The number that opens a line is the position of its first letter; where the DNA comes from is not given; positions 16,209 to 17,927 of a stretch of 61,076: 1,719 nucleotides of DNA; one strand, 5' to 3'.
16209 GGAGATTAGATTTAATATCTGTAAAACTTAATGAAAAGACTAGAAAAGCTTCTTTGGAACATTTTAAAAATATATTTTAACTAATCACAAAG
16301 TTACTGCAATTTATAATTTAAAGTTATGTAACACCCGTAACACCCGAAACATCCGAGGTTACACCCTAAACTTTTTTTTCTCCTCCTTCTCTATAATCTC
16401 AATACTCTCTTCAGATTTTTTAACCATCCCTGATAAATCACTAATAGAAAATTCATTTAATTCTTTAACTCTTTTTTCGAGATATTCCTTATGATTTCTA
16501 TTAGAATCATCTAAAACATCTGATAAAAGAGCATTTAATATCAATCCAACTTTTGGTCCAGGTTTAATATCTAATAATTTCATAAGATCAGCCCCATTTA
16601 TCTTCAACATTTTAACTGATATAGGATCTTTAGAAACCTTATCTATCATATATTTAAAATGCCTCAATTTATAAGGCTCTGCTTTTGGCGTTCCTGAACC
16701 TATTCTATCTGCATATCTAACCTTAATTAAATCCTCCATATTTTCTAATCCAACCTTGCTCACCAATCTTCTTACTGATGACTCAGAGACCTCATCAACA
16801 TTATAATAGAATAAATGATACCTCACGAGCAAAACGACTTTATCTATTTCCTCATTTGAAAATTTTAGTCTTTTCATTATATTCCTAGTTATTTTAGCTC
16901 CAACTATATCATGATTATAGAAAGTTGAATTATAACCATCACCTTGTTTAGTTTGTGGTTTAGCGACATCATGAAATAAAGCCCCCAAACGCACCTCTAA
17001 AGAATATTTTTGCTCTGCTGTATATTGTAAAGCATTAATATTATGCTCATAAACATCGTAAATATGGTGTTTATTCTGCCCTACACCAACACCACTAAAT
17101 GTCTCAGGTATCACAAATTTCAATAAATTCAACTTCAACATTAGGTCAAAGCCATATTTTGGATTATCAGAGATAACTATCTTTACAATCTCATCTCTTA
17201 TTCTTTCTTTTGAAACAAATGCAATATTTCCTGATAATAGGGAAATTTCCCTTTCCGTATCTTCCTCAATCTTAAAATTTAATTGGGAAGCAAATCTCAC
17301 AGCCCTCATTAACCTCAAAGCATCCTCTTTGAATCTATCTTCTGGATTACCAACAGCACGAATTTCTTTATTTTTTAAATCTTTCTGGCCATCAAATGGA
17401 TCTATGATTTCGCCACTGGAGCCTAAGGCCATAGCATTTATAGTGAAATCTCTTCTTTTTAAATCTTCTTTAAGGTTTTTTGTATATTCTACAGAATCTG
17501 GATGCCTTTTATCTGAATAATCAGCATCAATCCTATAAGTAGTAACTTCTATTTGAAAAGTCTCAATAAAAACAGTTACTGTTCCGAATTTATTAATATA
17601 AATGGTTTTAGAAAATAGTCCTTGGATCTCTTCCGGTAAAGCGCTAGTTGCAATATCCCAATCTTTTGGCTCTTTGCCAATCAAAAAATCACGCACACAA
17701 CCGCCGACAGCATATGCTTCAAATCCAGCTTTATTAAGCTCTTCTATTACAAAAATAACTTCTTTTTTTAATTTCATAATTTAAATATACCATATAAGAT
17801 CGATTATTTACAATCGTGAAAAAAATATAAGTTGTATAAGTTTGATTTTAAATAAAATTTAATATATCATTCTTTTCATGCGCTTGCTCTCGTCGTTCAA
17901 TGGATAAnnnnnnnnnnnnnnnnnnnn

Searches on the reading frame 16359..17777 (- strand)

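Call 18: search_protein_families(library=pfam, proteins=[window:16359-17777:-], max_evalue=0.001)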
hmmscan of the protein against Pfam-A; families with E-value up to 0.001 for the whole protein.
window:16359-17777:- (472 aa): 4 families
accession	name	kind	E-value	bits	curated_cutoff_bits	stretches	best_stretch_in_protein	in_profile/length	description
PF01743.26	PolyA_pol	-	9.6e-40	136.3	23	1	21-140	1-126/126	Poly A polymerase head domain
PF12627.12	PolyA_pol_RNAbd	-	1.8e-16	60.1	22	1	167-226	1-60/64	Probable RNA and SrmB- binding site of polymerase A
PF13735.12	tRNA_NucTran2_2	-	1.1e-12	48.6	27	1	297-435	24-147/149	tRNA nucleotidyltransferase domain 2 putative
PF01966.28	HD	-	3e-10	40.8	22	1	242-340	1-94/116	HD domain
